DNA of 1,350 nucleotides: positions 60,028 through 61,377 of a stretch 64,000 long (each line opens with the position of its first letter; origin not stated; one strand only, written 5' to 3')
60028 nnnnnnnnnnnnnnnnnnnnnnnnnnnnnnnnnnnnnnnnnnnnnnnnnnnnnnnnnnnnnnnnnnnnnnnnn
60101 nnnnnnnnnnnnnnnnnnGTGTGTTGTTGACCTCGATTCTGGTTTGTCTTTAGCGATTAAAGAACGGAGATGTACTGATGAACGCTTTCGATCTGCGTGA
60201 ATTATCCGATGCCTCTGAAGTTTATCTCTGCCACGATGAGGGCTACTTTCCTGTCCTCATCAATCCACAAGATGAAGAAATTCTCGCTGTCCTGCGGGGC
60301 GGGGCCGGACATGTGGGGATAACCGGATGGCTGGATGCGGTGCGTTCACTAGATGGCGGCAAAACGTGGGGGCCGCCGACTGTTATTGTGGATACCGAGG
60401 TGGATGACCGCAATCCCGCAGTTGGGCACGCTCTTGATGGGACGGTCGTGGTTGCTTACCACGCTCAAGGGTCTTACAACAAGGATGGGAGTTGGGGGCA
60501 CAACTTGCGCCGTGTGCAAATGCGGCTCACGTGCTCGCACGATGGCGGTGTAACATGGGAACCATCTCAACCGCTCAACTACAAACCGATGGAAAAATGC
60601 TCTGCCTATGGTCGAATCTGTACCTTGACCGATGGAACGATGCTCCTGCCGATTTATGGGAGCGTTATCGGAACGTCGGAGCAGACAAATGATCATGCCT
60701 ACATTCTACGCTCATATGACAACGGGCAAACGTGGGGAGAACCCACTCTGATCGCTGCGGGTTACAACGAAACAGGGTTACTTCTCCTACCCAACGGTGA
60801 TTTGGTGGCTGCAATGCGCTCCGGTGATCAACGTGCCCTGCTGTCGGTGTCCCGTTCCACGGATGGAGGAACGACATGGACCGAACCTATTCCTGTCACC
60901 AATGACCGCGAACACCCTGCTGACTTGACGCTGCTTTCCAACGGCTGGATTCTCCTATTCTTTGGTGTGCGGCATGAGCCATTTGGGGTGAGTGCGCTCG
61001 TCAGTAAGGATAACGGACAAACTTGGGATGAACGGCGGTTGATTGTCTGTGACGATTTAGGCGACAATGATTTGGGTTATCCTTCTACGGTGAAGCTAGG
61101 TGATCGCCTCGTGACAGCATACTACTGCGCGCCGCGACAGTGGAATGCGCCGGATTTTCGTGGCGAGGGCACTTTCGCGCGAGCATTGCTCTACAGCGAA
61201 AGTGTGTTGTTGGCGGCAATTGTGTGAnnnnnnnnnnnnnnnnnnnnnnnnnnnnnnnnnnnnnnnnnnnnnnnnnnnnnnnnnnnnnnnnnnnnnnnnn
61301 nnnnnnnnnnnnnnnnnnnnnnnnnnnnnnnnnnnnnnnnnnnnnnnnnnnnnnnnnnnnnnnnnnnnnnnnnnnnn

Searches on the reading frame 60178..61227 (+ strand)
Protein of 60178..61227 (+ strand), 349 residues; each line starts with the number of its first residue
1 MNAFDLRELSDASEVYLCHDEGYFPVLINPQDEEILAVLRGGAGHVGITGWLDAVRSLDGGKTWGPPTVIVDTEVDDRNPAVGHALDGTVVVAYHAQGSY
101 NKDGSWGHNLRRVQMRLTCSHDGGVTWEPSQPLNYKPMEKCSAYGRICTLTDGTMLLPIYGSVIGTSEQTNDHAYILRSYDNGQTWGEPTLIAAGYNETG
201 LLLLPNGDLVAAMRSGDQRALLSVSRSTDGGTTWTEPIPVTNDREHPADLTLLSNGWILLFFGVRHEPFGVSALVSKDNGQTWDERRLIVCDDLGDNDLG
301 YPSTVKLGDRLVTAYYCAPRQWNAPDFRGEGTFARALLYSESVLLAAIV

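Call 3: search_protein_families(library=pfam, proteins=[window:60178-61227:+], max_evalue=0.01)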
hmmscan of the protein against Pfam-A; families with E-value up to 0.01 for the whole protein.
window:60178-61227:+ (349 aa): 8 families
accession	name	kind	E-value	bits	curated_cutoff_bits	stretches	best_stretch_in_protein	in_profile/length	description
PF13088.12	BNR_2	-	2.9e-28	99.5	31.4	1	58-309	26-272/277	BNR repeat-like domain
PF02012.26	BNR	-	6e-12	44.1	27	0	119-128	2-11/12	BNR/Asp-box repeat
PF24316.1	Tli3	-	3.6e-06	27.8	27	0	109-149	78-120/129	T6SS Tli3 immunity protein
PF13859.12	BNR_3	-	5.6e-06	26.4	27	1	56-237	34-213/308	BNR repeat-like domain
PF15902.12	Sortilin-Vps10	-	0.00042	19.7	33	0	104-130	365-392/446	Sortilin, neurotensin receptor 3,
PF12217.14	End_beta_propel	-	0.0015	17.9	24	0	210-242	33-65/367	Catalytic beta propeller domain of bacteriophage endosialidase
PF18638.7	CyRPA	-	0.0026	17.5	38.1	0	118-144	160-186/315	Cysteine-Rich Protective Antigen 6 bladed domain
PF21471.3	Reelin_subrepeat-B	-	0.0055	16.9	27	0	108-138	53-83/127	Reelin subrepeat B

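Call 9: search_protein_families(library=ncbifam, proteins=[window:60178-61227:+], max_evalue=0.001)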
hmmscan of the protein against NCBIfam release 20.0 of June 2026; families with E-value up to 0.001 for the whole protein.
window:60178-61227:+ (349 aa): 2 families
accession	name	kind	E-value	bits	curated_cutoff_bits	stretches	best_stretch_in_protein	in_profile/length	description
NF045728.1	glycosyl_F510_1955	equivalog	0.00045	19.6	175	0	173-236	71-172/246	F510_1955 family glycosylhydrolase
NF040591.1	choice_anch_O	subfamily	0.00074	18.2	125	0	214-245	531-562/670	choice-of-anchor O protein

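Call 31: find_homologous_proteins(query=window:60178-61227:+)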
Query window:60178-61227:+ (349 aa): 2486 proteins with E <= 0.001 among 8000 candidates; the best 120 are listed.
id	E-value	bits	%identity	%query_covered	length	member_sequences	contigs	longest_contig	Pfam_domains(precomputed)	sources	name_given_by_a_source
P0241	5.3e-241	817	100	100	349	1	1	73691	PF13859.13,PF02012.27,PF13088.13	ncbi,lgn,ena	-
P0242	3.7e-202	689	86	100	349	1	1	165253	PF13859.13,PF02012.27,PF13088.13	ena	-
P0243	1.4e-201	687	85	100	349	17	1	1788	PF13859.13,PF02012.27,PF13088.13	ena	-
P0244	6.0e-201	685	86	100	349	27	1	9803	PF13859.13,PF24316.2,PF02012.27,PF13088.13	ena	-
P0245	5.0e-200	682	84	100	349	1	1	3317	PF13859.13,PF24316.2,PF02012.27,PF13088.13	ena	-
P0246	2.0e-199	680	85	100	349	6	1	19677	PF13859.13,PF02012.27,PF13088.13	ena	-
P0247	5.9e-199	679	85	100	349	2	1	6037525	PF13859.13,PF02012.27,PF13088.13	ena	-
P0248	6.9e-199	678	85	100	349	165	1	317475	PF13859.13,PF24316.2,PF02012.27,PF13088.13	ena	-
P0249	1.1e-198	678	84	100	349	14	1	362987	PF13859.13,PF02012.27,PF13088.13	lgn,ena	-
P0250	3.2e-198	676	84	100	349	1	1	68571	PF13859.13,PF02012.27,PF13088.13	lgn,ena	-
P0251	8.8e-198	675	84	100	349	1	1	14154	PF13859.13,PF02012.27,PF13088.13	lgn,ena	-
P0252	4.8e-197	672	83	100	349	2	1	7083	PF13859.13,PF24316.2,PF02012.27,PF13088.13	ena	-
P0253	6.2e-197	672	84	100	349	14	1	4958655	PF13859.13,PF24316.2,PF02012.27,PF13088.13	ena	-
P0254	1.2e-196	671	84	100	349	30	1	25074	PF13859.13,PF24316.2,PF02012.27,PF13088.13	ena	-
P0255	6.5e-196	669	83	100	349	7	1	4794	PF13859.13,PF02012.27,PF13088.13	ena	-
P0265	8.4e-181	619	77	100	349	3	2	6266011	PF13859.13,PF02012.27,PF13088.13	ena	-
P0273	2.8e-166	571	73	100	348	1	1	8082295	PF13859.13,PF24316.2,PF02012.27,PF13088.13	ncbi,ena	-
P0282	2.0e-148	512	67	100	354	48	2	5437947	PF13859.13,PF24316.2,PF02012.27,PF13088.13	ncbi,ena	-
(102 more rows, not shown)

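Call 33: find_related_loci(query=A4, collection=metagenome_contigs, flank=8000)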
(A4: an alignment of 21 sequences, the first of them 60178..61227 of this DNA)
Query A4 (349 aa) in metagenome_contigs; peptide patterns used: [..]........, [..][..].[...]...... (x = any residue, [..] = any of these).
200 stretches matched a pattern; 111 encode a relative of the query (tblastn E <= 1e-3); the best 80 are kept; 80 distinct loci.
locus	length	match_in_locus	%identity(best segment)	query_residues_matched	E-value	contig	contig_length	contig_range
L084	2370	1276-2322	77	1-349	0e+0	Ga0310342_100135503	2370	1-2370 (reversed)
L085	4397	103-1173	71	1-348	3e-171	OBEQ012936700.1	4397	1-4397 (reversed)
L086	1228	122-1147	71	6-348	2e-180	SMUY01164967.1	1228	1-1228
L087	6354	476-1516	65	1-348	1e-144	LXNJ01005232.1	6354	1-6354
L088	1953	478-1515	66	1-349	4e-150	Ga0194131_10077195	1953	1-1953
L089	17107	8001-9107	60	1-349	2e-139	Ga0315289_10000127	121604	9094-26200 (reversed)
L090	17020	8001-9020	66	1-345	6e-138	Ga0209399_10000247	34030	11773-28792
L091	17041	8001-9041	60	1-348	8e-138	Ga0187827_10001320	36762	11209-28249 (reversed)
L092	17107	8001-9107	60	1-349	4e-133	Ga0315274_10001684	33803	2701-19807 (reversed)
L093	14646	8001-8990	64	1-342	7e-129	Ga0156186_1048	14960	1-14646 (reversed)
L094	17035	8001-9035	58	1-348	2e-124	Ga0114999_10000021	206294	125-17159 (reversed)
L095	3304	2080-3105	59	1-346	1e-127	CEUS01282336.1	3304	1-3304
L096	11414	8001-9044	51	4-345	6e-112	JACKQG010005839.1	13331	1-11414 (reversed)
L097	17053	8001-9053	50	4-348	1e-111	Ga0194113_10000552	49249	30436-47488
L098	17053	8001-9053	50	4-348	1e-111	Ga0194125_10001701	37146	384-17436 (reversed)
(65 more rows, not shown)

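Call 37: search_solved_structures(query=A4, max_evalue=0.01, show_alignments=2)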
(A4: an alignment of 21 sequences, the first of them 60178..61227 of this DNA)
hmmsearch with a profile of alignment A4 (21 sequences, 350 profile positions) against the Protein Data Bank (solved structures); distinct sequences matched with E-value up to 0.01: 84 (the best 60 are shown).
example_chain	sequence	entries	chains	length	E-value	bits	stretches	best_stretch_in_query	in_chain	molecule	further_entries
5hx0_A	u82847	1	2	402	1.3e-34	122.9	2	116-317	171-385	Uncharacterized protein Dfer_1899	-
4fj6_A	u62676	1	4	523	1.4e-17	66.9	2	145-319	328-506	glycoside hydrolase family 33, candidate sialidase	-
8feb_A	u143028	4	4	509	1.3e-16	63.7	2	147-241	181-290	Sialidase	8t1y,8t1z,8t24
8gn6_C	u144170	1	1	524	1.7e-16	63.3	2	147-241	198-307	Sialidase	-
8gn6_A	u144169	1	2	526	1.7e-16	63.3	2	147-241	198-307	Sialidase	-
6myv_A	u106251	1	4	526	1.8e-16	63.3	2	145-318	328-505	Sialidase26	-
8t26_A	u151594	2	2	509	1.9e-16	63.2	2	80-241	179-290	Sialidase, putative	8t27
6mrv_B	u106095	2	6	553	2.2e-16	63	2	145-318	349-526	Sialidase26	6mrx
4bbw_A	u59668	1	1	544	7.6e-16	61.2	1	145-317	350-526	SIALIDASE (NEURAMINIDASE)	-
9db6_A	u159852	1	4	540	1.5e-15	60.2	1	145-316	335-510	BNR/Asp-box repeat protein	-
4q6k_A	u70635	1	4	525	2.2e-15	59.7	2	145-317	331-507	BNR/Asp-box repeat protein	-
2w38_A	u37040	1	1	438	2.7e-15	59.4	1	31-326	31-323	SIALIDASE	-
3h6j_A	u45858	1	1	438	4.7e-15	58.6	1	30-252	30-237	Neuraminidase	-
7qy9_A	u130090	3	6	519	3.9e-14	55.6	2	147-250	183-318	BNR/Asp-box repeat protein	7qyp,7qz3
7qxo_A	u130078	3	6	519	5.6e-14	55.1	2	147-250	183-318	BNR/Asp-box repeat protein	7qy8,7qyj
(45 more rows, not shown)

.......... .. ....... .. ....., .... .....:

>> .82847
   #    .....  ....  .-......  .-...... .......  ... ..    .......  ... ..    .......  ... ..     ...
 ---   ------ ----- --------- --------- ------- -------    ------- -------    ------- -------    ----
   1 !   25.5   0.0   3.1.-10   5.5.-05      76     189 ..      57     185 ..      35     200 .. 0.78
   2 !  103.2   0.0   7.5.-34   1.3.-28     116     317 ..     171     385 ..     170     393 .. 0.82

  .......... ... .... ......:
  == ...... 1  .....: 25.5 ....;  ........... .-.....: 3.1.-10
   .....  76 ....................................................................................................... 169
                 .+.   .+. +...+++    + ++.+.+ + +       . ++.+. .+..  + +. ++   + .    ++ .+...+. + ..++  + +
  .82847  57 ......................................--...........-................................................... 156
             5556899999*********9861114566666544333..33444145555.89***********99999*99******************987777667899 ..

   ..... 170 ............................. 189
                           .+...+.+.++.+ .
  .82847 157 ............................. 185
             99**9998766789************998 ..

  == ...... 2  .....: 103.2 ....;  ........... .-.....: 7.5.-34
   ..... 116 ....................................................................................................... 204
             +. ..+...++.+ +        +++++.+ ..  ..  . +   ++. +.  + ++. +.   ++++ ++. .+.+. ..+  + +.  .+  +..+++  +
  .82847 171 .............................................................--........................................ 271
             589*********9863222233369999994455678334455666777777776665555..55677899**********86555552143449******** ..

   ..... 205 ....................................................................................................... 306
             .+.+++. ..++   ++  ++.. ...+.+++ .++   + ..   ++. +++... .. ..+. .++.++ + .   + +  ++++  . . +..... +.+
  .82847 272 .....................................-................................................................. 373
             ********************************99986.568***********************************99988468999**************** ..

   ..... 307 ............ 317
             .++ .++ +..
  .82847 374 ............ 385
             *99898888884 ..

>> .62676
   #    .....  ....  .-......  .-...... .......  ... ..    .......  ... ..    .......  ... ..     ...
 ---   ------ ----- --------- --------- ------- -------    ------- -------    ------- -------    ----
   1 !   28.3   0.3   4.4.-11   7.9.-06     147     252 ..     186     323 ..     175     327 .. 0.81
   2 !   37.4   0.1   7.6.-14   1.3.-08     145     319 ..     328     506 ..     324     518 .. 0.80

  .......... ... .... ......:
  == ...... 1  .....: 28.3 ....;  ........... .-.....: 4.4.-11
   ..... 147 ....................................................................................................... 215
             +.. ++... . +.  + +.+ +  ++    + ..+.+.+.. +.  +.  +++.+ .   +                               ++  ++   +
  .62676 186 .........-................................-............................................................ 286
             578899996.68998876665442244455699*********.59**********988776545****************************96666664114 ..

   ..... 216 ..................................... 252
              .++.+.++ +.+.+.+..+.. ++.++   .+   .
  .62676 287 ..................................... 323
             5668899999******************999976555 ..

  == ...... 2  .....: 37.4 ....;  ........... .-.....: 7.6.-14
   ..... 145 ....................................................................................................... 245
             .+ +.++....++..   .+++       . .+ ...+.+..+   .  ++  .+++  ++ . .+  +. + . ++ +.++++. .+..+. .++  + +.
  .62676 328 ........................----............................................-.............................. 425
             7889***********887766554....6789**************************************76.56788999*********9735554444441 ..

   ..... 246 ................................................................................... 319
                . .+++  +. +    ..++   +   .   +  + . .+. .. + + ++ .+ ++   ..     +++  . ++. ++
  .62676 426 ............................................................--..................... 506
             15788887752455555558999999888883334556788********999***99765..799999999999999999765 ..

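Call 44: find_encoding_contigs(protein=P0273, flank=6000, max_places=1)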
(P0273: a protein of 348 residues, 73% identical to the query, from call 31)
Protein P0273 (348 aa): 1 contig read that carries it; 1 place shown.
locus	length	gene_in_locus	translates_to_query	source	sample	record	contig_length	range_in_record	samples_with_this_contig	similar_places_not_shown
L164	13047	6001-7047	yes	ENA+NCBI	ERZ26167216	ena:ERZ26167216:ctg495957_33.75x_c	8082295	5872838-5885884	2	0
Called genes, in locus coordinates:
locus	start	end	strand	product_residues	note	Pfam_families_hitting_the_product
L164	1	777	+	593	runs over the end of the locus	PF00664:ABC_membrane, PF00005:ABC_tran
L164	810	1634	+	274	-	PF01261:AP_endonuc_2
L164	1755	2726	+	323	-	PF01408:GFO_IDH_MocA, PF03447:NAD_binding_3 (weak), PF22725:GFO_IDH_MocA_C3, PF02894:GFO_IDH_MocA_C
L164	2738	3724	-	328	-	PF01408:GFO_IDH_MocA, PF03447:NAD_binding_3, PF19858:OxRdtase_C, PF22725:GFO_IDH_MocA_C3, PF02894:GFO_IDH_MocA_C (weak)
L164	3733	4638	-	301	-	PF01408:GFO_IDH_MocA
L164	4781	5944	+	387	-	-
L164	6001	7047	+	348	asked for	PF24316:Tli3 (faint), PF13859:BNR_3, PF02012:BNR (faint), PF13088:BNR_2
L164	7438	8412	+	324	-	PF02574:S-methyl_trans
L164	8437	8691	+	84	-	-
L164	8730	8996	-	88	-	PF05534:HicB (weak)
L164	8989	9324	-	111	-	PF13470:PIN_3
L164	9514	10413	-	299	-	PF03547:Mem_trans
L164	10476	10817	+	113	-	-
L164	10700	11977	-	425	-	PF00370:FGGY_N, PF02782:FGGY_C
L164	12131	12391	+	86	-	-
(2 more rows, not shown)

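Call 45: find_encoding_contigs(protein=P0282, flank=6000, max_places=1)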
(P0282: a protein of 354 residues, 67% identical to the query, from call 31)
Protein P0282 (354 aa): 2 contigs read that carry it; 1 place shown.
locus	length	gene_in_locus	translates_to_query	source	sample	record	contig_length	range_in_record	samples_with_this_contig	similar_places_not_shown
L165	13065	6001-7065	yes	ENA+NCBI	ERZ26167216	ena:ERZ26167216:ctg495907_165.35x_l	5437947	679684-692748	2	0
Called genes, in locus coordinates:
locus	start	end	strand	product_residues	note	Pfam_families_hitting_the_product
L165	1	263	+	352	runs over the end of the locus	PF01408:GFO_IDH_MocA, PF22725:GFO_IDH_MocA_C3 (weak)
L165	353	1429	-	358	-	PF01408:GFO_IDH_MocA, PF22725:GFO_IDH_MocA_C3, PF02894:GFO_IDH_MocA_C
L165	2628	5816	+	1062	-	PF07940:Hepar_II_III_C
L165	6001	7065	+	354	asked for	PF13859:BNR_3, PF24316:Tli3 (faint), PF02012:BNR (faint), PF13088:BNR_2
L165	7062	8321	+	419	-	PF00464:SHMT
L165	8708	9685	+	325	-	PF02574:S-methyl_trans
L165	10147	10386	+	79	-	-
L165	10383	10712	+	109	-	PF02452:PemK_toxin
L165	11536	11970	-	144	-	PF27746:Small_heat_shock_put (weak), PF00011:HSP20, PF17886:ArsA_HSP20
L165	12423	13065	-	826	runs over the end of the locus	PF13414:TPR_11, PF25063:ARM_TT21_C, PF14559:TPR_19, PF13424:TPR_12, PF13432:TPR_16, PF00515:TPR_1, PF07719:TPR_2, PF12895:ANAPC3, +28 more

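Call 46: find_encoding_contigs(protein=P0265, flank=6000, max_places=1)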
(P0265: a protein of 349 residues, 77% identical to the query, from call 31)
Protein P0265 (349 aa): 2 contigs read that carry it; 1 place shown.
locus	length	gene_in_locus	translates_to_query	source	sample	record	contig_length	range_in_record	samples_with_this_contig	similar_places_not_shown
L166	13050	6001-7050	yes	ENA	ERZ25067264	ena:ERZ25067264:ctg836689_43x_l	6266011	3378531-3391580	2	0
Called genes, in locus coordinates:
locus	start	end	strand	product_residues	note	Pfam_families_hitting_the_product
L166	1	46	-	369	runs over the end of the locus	PF01408:GFO_IDH_MocA, PF02894:GFO_IDH_MocA_C, PF22725:GFO_IDH_MocA_C3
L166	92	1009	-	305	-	PF00701:DHDPS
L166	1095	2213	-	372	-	PF13088:BNR_2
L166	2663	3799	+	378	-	PF04055:Radical_SAM, PF06968:BATS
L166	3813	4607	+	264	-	PF05721:PhyH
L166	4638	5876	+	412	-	PF01408:GFO_IDH_MocA, PF22725:GFO_IDH_MocA_C3, PF02894:GFO_IDH_MocA_C (faint)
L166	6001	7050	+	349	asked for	PF13859:BNR_3 (weak), PF02012:BNR (faint), PF13088:BNR_2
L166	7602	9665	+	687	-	PF05378:Hydant_A_N, PF01968:Hydantoinase_A, PF19278:Hydant_A_C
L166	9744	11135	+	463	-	PF03486:HI0933_like, PF00890:FAD_binding_2, PF01266:DAO (weak), PF12831:FAD_oxidored, PF13450:NAD_binding_8 (faint)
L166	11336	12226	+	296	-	PF00795:CN_hydrolase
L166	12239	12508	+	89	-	-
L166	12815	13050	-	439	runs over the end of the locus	PF11700:ATG22, PF07690:MFS_1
